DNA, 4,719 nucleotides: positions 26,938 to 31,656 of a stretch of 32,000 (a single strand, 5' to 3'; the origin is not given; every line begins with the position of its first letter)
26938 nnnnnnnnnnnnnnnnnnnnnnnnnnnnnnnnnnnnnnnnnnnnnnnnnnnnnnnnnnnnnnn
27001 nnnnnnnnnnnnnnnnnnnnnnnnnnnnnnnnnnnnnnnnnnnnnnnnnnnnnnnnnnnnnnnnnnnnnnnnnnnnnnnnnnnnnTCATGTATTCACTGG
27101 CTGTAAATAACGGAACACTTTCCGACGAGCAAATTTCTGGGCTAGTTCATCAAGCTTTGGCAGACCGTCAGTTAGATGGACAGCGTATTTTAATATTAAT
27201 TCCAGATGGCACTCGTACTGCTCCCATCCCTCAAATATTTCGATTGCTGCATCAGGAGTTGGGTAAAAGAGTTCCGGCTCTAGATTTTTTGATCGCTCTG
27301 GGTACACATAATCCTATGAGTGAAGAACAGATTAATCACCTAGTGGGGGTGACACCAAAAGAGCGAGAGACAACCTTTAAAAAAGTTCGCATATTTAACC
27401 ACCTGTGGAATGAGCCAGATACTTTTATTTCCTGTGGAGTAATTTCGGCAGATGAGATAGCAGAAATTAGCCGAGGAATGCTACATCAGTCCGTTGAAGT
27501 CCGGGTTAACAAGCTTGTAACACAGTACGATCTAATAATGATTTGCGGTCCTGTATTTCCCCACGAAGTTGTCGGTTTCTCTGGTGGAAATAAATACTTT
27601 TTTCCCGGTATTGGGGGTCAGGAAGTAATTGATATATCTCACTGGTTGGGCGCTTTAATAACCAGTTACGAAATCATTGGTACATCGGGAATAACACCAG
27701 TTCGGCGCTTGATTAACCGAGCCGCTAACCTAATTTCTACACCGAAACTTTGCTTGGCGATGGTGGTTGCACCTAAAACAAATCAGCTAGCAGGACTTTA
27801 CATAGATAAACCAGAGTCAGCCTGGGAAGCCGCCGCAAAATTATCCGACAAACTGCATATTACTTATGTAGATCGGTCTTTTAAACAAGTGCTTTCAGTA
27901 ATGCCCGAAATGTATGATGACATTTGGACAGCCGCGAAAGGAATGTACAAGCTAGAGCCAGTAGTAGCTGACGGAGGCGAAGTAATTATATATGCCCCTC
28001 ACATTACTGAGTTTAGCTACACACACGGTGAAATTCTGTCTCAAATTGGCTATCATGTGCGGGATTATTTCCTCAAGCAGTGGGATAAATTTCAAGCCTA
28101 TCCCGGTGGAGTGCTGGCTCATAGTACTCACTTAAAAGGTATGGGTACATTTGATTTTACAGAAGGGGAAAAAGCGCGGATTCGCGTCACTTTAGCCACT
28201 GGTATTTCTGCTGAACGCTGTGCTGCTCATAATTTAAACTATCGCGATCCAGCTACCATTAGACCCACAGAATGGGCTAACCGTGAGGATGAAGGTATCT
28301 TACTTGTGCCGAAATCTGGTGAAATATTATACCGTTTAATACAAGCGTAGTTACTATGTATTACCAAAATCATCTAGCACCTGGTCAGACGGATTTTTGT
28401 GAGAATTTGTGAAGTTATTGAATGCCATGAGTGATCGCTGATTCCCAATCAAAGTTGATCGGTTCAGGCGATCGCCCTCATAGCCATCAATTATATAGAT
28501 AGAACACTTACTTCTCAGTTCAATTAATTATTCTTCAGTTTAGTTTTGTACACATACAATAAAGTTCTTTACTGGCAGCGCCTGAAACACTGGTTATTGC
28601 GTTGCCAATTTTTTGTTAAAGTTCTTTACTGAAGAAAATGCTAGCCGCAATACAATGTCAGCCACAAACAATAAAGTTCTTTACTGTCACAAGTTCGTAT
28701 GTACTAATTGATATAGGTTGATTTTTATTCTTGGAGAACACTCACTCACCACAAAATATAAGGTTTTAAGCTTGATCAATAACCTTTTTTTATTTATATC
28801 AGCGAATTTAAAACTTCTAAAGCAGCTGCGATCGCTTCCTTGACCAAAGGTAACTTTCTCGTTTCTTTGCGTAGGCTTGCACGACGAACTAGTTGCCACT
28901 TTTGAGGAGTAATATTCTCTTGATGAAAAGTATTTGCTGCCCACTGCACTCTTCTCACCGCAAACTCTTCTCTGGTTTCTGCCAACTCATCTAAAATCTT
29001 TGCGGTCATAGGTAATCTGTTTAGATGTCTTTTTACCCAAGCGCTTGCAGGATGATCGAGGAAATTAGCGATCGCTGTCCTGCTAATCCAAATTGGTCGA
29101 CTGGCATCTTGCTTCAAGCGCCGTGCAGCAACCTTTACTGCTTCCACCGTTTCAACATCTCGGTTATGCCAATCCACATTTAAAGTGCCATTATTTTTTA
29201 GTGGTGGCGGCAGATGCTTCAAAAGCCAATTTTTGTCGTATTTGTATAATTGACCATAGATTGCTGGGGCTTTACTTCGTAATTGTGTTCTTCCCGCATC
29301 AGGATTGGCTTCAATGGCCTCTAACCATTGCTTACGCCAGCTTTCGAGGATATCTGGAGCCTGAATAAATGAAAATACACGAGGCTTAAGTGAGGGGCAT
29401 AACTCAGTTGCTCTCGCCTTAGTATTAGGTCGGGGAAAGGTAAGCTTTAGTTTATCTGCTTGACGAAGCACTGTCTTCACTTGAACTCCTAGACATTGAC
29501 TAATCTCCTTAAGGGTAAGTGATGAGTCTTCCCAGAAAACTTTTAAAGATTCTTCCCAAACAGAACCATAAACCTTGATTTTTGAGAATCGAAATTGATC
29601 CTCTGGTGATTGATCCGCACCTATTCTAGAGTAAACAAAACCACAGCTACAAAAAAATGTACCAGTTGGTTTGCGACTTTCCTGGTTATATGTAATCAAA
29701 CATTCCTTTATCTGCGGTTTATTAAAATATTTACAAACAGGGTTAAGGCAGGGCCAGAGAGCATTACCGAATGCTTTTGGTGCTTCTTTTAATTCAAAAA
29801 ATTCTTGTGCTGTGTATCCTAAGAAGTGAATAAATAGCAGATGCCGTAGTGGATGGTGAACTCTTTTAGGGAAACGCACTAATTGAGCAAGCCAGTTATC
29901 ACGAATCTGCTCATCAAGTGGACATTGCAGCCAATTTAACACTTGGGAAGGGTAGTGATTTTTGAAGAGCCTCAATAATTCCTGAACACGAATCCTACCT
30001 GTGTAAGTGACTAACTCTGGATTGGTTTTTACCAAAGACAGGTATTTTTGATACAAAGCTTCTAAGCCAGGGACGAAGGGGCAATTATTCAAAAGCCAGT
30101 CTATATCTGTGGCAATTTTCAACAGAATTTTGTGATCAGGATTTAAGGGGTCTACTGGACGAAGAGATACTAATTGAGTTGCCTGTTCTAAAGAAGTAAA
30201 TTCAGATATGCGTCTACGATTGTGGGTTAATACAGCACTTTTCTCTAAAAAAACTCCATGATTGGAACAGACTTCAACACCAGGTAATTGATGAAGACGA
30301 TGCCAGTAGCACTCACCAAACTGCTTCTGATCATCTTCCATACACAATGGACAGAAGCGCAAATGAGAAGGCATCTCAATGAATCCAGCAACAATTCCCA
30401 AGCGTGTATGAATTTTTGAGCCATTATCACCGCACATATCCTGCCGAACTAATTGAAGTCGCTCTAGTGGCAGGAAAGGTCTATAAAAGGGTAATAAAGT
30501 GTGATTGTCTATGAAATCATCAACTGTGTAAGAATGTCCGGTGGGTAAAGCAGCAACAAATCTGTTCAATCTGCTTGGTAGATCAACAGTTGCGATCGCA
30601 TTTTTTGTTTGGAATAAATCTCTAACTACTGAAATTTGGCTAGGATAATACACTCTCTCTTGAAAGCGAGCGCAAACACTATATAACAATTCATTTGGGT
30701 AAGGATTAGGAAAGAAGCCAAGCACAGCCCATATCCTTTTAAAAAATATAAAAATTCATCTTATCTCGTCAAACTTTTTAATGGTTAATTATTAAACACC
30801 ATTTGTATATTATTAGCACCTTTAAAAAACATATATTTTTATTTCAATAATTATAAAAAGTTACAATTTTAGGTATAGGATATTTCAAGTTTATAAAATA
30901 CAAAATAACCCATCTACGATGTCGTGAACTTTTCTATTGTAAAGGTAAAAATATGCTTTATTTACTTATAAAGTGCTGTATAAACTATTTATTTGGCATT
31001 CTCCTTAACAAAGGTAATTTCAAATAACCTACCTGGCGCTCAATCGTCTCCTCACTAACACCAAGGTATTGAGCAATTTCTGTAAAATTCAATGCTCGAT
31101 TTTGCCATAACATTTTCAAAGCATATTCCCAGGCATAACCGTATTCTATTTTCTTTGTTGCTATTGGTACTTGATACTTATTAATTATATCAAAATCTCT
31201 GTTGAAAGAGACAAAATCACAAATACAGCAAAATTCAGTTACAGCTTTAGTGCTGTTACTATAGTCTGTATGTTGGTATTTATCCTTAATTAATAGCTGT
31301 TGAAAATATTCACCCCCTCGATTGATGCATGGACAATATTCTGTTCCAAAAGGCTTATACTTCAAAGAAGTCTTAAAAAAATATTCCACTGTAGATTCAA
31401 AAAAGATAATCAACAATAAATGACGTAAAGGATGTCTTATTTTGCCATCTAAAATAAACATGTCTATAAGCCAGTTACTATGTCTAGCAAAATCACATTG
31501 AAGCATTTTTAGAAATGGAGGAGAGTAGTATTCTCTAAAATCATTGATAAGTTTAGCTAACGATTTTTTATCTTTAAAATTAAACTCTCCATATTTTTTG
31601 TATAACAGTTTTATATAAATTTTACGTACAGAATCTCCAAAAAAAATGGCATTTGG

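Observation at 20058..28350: Predicted unconventional route from myo-inositol or glucuronate to 6-phosphogluconate: MIOX, UxaC, SDR reductase, LarA-type 2-epimerase, GntK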

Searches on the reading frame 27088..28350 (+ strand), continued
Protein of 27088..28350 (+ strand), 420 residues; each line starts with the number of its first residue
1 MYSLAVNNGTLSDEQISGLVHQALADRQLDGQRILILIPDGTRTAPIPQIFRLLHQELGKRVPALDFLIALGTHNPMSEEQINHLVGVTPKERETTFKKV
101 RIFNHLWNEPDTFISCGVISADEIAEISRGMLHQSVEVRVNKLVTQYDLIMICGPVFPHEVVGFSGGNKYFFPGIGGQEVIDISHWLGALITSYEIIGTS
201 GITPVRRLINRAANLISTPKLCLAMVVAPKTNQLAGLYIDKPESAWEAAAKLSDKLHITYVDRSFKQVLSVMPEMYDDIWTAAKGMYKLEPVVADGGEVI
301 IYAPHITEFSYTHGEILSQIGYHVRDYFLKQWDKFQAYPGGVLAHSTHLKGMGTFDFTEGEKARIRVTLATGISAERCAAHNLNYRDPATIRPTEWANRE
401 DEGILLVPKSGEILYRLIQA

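Call 84: find_encoding_contigs(protein=P0023, flank=10000, max_places=1)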
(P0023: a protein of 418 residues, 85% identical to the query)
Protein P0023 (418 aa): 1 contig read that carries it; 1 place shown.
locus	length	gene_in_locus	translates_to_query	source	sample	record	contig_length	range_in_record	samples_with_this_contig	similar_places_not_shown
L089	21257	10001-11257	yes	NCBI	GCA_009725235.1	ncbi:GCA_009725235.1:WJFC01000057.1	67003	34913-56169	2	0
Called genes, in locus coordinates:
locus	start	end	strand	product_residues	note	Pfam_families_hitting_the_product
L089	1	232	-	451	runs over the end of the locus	PF00005:ABC_tran, PF13304:AAA_21 (faint), PF00005:ABC_tran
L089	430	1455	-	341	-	PF00532:Peripla_BP_1, PF13407:Peripla_BP_4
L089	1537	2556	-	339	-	PF00532:Peripla_BP_1, PF13407:Peripla_BP_4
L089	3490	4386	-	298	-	PF05153:MIOX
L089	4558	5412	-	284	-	PF00775:Dioxygenase_C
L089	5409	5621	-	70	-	-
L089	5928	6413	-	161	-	PF13238:AAA_18, PF13671:AAA_33 (weak), PF01202:SKI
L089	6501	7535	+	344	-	PF00356:LacI, PF13936:HTH_38 (faint), PF00532:Peripla_BP_1, PF13407:Peripla_BP_4, PF13377:Peripla_BP_3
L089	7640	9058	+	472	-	PF02614:UxaC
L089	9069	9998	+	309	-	PF00106:adh_short, PF08659:KR, PF13561:adh_short_C2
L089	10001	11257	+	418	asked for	PF09861:Lar_N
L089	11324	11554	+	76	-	PF04255:DUF433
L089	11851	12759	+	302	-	PF11741:AMIN, PF07715:Plug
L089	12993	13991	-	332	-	PF03372:Exo_endo_phos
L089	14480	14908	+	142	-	PF13650:Asp_protease_2, PF13975:gag-asp_proteas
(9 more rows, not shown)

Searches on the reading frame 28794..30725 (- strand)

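Call 4: search_protein_families(library=pfam, proteins=[window:28794-30725:-])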
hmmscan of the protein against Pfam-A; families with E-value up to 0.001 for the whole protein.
window:28794-30725:- (643 aa): 2 families
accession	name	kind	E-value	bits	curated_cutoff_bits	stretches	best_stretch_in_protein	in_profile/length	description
PF15978.11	TnsD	-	1.1e-125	419.9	32.4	1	204-578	1-355/355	Tn7-like transposition protein D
PF06527.16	TniQ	-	5.3e-26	92.4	27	1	4-160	2-142/142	TniQ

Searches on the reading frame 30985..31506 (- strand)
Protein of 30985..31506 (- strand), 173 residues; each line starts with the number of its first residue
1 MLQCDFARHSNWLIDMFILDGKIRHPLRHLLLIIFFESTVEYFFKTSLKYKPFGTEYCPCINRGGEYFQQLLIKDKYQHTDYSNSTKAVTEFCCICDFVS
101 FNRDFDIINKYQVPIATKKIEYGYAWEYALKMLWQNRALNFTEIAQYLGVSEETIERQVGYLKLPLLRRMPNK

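Call 4: search_protein_families(library=pfam, proteins=[window:30985-31506:-])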
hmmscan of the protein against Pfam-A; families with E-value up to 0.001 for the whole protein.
window:30985-31506:- (173 aa): 3 families
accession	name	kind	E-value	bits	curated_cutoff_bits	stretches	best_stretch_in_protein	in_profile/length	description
PF15978.11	TnsD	-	1.8e-27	96.8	32.4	1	8-159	70-220/355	Tn7-like transposition protein D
PF08220.18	HTH_DeoR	-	0.00013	22.1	21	1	130-157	6-33/57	DeoR-like helix-turn-helix domain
PF08279.18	HTH_11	-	0.00014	22.1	25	1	128-163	4-40/55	HTH domain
